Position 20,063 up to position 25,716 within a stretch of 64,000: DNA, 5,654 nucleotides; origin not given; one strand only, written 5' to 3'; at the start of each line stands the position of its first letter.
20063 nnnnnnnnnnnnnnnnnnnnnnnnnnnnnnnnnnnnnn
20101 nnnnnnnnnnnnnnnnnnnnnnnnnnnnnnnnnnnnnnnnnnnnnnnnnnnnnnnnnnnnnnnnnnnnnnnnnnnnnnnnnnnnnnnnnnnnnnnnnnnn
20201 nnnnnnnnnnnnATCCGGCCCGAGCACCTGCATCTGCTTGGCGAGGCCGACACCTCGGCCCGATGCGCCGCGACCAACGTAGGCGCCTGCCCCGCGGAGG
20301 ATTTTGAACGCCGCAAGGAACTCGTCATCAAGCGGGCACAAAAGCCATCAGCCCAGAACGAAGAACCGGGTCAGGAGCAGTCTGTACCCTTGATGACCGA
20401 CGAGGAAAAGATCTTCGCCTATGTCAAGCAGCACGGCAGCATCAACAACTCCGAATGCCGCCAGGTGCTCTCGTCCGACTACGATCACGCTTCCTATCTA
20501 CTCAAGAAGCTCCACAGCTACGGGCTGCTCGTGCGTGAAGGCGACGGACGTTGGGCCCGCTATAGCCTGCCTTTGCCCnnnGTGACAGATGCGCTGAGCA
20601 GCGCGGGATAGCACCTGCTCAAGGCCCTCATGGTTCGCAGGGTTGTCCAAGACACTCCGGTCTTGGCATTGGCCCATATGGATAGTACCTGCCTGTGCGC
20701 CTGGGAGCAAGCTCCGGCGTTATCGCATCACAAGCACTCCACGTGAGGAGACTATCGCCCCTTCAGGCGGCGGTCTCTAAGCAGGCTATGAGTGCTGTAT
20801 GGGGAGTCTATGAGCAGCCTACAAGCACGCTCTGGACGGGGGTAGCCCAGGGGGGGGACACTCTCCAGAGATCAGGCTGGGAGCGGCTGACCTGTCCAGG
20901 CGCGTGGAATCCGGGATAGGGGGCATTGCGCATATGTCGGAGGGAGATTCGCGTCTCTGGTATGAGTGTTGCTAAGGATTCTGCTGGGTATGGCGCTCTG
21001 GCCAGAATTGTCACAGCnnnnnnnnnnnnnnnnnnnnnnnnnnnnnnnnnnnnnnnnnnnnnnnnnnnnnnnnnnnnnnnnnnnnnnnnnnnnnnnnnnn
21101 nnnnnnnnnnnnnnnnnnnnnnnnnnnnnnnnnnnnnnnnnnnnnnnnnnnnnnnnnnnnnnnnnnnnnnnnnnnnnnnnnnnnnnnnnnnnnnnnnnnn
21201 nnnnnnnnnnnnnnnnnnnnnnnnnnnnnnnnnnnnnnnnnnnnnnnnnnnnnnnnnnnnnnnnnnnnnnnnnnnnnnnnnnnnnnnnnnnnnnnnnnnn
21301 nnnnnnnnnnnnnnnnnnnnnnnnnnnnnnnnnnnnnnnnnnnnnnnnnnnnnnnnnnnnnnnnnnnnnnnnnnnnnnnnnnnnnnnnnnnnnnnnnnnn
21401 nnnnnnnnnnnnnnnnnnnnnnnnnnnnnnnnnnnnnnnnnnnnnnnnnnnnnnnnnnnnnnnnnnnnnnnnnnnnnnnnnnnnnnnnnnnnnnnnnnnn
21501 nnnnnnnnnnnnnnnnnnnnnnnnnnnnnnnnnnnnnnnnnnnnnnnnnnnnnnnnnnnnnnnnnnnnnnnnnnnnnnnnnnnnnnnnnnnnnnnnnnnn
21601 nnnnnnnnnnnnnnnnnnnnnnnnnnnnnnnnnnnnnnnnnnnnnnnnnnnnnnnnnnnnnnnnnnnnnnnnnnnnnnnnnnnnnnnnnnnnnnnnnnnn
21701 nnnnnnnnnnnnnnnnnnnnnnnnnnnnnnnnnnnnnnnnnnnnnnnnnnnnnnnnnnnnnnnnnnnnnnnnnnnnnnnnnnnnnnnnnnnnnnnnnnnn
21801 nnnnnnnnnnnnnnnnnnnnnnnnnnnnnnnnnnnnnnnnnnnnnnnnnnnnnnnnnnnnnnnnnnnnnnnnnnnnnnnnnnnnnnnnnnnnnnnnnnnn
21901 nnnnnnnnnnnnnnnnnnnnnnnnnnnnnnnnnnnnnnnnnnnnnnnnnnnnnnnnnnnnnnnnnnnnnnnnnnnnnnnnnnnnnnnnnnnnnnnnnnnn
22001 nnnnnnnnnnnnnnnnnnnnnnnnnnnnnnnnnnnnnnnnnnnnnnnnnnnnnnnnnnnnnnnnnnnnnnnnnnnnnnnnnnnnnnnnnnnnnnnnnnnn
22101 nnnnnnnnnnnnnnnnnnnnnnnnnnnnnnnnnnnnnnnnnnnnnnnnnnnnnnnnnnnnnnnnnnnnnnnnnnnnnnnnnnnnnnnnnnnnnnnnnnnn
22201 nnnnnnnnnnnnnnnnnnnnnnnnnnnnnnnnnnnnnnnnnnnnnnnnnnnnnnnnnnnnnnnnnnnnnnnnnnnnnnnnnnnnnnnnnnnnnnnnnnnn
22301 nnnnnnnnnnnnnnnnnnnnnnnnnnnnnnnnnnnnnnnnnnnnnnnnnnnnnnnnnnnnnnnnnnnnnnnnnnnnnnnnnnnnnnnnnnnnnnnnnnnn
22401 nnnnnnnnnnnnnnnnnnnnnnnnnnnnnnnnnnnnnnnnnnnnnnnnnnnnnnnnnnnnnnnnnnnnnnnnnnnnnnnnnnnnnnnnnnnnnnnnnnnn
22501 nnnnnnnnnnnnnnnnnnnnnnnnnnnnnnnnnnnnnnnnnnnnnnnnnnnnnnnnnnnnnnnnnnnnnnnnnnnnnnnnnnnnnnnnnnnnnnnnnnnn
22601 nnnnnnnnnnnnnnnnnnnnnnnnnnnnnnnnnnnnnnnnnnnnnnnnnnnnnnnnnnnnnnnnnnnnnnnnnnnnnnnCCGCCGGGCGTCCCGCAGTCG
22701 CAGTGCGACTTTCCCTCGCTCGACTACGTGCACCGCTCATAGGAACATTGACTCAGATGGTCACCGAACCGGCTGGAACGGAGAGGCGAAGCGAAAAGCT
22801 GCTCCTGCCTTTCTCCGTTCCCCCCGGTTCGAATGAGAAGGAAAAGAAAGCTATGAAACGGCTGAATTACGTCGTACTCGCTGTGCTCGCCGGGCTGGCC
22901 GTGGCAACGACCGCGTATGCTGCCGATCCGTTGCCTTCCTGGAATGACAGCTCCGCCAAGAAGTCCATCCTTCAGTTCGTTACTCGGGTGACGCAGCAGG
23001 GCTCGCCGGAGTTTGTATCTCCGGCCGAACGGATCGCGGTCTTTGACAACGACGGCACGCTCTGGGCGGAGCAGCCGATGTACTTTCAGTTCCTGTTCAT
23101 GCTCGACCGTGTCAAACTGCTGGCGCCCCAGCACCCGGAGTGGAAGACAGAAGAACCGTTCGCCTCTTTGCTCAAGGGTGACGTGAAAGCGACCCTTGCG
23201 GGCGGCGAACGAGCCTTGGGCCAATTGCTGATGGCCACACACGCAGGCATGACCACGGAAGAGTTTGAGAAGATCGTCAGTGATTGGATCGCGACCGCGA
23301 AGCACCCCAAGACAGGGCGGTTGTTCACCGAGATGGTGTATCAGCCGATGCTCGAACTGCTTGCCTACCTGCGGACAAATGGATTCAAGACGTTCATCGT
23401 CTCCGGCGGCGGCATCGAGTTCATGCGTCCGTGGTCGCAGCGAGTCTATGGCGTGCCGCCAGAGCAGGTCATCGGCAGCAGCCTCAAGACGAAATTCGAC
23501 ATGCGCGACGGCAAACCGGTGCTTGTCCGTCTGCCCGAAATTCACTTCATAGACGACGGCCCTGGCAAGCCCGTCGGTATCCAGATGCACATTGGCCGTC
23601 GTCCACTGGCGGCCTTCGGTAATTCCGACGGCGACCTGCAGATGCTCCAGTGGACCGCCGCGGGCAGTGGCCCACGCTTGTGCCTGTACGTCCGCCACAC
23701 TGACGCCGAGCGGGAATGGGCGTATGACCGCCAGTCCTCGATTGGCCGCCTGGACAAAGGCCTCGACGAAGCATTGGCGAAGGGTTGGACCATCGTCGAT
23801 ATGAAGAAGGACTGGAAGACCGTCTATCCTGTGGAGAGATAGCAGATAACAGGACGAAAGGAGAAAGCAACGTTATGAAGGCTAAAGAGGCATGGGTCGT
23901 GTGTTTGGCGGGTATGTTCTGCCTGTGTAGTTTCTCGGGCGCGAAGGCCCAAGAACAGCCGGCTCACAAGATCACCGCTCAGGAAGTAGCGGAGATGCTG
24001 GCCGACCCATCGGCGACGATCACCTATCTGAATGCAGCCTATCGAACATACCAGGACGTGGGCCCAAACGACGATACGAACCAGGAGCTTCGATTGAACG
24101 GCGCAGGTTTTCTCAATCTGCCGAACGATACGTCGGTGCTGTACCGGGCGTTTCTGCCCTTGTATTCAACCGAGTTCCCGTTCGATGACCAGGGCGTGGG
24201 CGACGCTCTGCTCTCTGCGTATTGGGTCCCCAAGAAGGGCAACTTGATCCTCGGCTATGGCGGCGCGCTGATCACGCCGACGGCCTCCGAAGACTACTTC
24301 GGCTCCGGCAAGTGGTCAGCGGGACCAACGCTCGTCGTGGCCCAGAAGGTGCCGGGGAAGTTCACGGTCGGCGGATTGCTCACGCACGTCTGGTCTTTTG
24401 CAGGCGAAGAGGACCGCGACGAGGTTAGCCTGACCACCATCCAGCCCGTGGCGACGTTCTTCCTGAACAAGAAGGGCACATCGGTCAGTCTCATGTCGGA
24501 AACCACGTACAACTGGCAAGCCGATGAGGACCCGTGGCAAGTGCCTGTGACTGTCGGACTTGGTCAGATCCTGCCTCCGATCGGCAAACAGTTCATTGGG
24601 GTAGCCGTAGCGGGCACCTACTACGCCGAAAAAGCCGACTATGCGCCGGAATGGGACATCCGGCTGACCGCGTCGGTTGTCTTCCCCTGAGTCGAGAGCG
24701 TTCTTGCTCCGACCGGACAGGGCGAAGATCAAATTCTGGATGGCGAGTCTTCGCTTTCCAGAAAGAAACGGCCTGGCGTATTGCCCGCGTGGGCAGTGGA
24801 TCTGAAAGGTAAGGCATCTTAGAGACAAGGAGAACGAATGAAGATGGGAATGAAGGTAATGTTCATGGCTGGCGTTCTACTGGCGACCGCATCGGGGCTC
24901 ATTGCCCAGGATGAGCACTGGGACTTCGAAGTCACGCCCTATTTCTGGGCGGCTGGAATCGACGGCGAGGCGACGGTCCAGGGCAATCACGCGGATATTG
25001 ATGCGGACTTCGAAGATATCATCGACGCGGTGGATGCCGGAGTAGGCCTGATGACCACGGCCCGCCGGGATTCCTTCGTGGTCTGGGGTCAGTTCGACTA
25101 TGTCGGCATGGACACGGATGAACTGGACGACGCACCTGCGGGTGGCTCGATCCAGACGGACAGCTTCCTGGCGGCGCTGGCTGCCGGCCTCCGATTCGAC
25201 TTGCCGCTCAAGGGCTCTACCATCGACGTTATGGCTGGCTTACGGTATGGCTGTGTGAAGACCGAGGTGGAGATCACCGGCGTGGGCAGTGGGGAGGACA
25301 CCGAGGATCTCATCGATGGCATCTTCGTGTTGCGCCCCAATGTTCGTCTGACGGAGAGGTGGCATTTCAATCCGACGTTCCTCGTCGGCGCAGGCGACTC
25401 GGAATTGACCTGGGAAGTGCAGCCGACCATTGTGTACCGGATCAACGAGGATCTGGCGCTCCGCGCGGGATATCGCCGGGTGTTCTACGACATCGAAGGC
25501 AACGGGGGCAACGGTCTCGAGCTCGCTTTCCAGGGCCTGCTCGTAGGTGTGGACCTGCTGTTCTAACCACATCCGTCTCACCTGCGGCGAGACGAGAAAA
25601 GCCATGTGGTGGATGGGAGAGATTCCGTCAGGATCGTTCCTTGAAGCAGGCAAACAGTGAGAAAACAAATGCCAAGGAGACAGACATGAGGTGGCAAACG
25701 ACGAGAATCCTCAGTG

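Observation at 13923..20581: HTCS-style glycan-sensor architecture wired to a separate sigma-54 activator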

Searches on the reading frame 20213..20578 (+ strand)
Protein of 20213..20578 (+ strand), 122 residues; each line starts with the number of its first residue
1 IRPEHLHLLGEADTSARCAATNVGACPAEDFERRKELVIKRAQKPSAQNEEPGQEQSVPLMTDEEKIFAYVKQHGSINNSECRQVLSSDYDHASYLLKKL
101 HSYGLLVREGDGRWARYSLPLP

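Call 17: search_protein_families(library=pfam, proteins=[window:20213-20578:+], max_evalue=10)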
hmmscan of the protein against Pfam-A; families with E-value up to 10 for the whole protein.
seq(122 aa): 3 families
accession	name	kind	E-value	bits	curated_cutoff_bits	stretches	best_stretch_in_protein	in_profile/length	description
PF13463.12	HTH_27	-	0.0093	16.7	22.2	1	80-118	22-63/68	Winged helix DNA-binding domain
PF22925.3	TS_C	-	0.22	11.5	27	1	35-83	111-160/202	Trans-sialidase, C-terminal domain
PF03965.22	Penicillinase_R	-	0.25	12.2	22.6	1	63-118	4-63/115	Penicillinase repressor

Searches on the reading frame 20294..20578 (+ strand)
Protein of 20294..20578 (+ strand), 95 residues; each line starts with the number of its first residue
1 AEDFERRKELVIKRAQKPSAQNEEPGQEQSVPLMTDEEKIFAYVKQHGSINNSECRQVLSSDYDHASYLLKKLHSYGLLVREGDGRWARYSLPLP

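Call 71: predict_structure(alignment_id=A5)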
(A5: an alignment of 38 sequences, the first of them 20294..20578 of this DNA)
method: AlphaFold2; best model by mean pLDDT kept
length: 95 residues; sequences in the alignment: 38
mean_pLDDT: 77.2   pTM: 0.55
mean pLDDT of the five models: 77.2, 77.1, 76.0, 75.8, 75.3
residues with pLDDT >= 90: 32; 70-90: 33; 50-70: 16; < 50: 14
segments of 3 or more residues with pLDDT < 50: 19-31
pLDDT, mean of each block of 10 residues (from residue 1): 66 59 43 74 92 91 90 91 87 82
secondary structure, 60 per line:
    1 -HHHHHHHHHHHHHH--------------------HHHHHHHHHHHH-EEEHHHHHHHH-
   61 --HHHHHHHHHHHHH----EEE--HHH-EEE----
elements in order: H2-15 H36-47 E49-51 H52-59 H63-75 E80-82 E89-91

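Call 73: fold_search(model_id=the predicted structure, library=pdb)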
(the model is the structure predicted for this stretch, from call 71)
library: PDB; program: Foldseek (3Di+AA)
matches with E <= 10: 1775; with E <= 0.001: 0
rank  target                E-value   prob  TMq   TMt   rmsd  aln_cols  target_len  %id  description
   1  5k5o_C                1.5e-03  1.00  0.56  0.60   4.0        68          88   19  Structure of AspA-26mer DNA complex (released 2016-06-15)
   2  2eth_A                1.6e-03  1.00  0.55  0.38  12.5        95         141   26  Crystal structure of a marr-like transcriptional regulator (tm0816) from thermotoga maritima at 2.50 A resolution (released 2005-11-08)
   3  5k5q_C                1.7e-03  1.00  0.56  0.58   4.3        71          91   18  Structure of AspA-DNA complex: novel centromere bindng protein-centromere complex (released 2016-06-01)
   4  4rs8_B                2.0e-03  1.00  0.57  0.65   2.2        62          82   21  Apo structure of novel pNOB8 plasmid centromere binding protein (released 2015-09-16)
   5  8rxh_Sa               2.4e-03  1.00  0.51  0.47  18.7        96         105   18  CRYO-EM STRUCTURE OF LEISHMANIA MAJOR 80S RIBOSOME WITH A/P/E-site tRNA AND mRNA : PARENTAL STRAIN (released 2024-05-15)
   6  5k5q_A                2.9e-03  1.00  0.56  0.60   3.7        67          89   19  Structure of AspA-DNA complex: novel centromere bindng protein-centromere complex (released 2016-06-01)
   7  2mlg_MODEL_1_A        3.1e-03  1.00  0.55  0.67   2.8        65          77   15  Stf76 from the Sulfolobus islandicus plasmid-virus pSSVx (released 2014-03-12)
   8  2zkz_A                3.3e-03  1.00  0.52  0.57   2.2        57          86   26  Crystal structure of the transcriptional repressor PagR of Bacillus anthracis (released 2009-04-07)
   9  5k5q_B                3.6e-03  1.00  0.57  0.59   4.0        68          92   19  Structure of AspA-DNA complex: novel centromere bindng protein-centromere complex (released 2016-06-01)
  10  5k5q_D                4.3e-03  1.00  0.57  0.59   5.2        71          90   18  Structure of AspA-DNA complex: novel centromere bindng protein-centromere complex (released 2016-06-01)
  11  6pco_A                4.6e-03  1.00  0.53  0.38   4.3        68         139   13  Mechanism for regulation of DNA binding of Bordetella bronchiseptica BpsR by 6-hydroxynicotinic acid (released 2019-11-06)
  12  4pql_A                4.6e-03  1.00  0.50  0.38  13.2       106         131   15  N-Terminal domain of DNA binding protein (released 2014-06-11)
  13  2hr3_C                4.9e-03  1.00  0.51  0.37  10.5        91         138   21  Crystal structure of putative transcriptional regulator protein from Pseudomonas aeruginosa PA01 at 2.4 A resolution (released 2006-09-19)
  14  6pco_C                5.3e-03  1.00  0.55  0.41   9.7        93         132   12  Mechanism for regulation of DNA binding of Bordetella bronchiseptica BpsR by 6-hydroxynicotinic acid (released 2019-11-06)
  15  4rs8_A                5.6e-03  1.00  0.57  0.64   2.3        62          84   21  Apo structure of novel pNOB8 plasmid centromere binding protein (released 2015-09-16)
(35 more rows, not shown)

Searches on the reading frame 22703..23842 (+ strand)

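Call 8: search_protein_families(library=pfam, proteins=[window:22703-23842:+], max_evalue=0.001)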
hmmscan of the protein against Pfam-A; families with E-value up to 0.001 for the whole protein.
window:22703-23842:+ (379 aa): 2 families
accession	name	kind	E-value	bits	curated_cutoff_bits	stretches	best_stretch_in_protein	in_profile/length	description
PF12710.13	HAD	-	2.6e-12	48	27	1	112-316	1-189/189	haloacid dehalogenase-like hydrolase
PF00702.32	Hydrolase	-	3.3e-05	24.8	26.4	1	111-244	3-131/191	haloacid dehalogenase-like hydrolase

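Call 41: search_protein_families(library=ncbifam, proteins=[window:22853-23842:+], max_evalue=0.00001)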
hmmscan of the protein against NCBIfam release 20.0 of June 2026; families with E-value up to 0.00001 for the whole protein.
window:22853-23842:+ (329 aa): 1 family
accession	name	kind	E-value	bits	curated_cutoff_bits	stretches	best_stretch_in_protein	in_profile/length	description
TIGR01488.1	HAD-SF-IB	subfamily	1.6e-06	28.2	45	1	62-265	2-174/177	HAD-IB family phosphatase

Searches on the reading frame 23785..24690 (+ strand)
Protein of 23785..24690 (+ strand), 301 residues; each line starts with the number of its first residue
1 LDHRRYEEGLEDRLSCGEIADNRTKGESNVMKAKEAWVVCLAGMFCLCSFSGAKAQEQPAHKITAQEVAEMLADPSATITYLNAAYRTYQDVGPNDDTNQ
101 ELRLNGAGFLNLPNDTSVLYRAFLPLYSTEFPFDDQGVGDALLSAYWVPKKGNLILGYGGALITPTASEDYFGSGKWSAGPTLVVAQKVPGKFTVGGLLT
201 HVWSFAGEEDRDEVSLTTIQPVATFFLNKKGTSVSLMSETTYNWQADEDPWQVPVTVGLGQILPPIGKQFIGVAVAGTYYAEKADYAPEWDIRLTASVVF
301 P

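Call 8: search_protein_families(library=pfam, proteins=[window:23785-24690:+], max_evalue=0.001)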
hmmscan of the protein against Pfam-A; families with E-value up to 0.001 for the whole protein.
window:23785-24690:+ (301 aa): 1 family
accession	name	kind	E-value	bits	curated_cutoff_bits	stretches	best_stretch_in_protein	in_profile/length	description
PF13557.12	Phenol_MetA_deg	-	0.00054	20.5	22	1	132-259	64-205/242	Putative MetA-pathway of phenol degradation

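Call 41: search_protein_families(library=ncbifam, proteins=[window:23875-24690:+], max_evalue=0.00001)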
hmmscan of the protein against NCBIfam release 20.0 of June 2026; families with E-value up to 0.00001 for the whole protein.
window:23875-24690:+ (271 aa): 0 families

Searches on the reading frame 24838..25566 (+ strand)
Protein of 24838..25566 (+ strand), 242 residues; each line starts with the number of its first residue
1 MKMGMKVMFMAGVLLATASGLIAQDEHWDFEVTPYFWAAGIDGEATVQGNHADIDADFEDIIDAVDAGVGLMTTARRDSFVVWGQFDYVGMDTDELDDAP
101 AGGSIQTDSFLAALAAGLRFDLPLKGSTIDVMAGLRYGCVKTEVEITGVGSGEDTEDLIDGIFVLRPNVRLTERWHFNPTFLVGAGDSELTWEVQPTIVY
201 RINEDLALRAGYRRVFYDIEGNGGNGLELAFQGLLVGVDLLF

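Call 8: search_protein_families(library=pfam, proteins=[window:24838-25566:+], max_evalue=0.001)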
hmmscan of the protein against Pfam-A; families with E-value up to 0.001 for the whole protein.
window:24838-25566:+ (242 aa): 1 family
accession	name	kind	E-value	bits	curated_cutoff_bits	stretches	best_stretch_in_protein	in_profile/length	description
PF13505.12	OMP_b-brl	-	1e-05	26.2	28.7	1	50-242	29-175/175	Outer membrane protein beta-barrel domain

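Call 41: search_protein_families(library=ncbifam, proteins=[window:24838-25566:+], max_evalue=0.00001)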
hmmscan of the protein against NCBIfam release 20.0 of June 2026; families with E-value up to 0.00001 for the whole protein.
window:24838-25566:+ (242 aa): 0 families
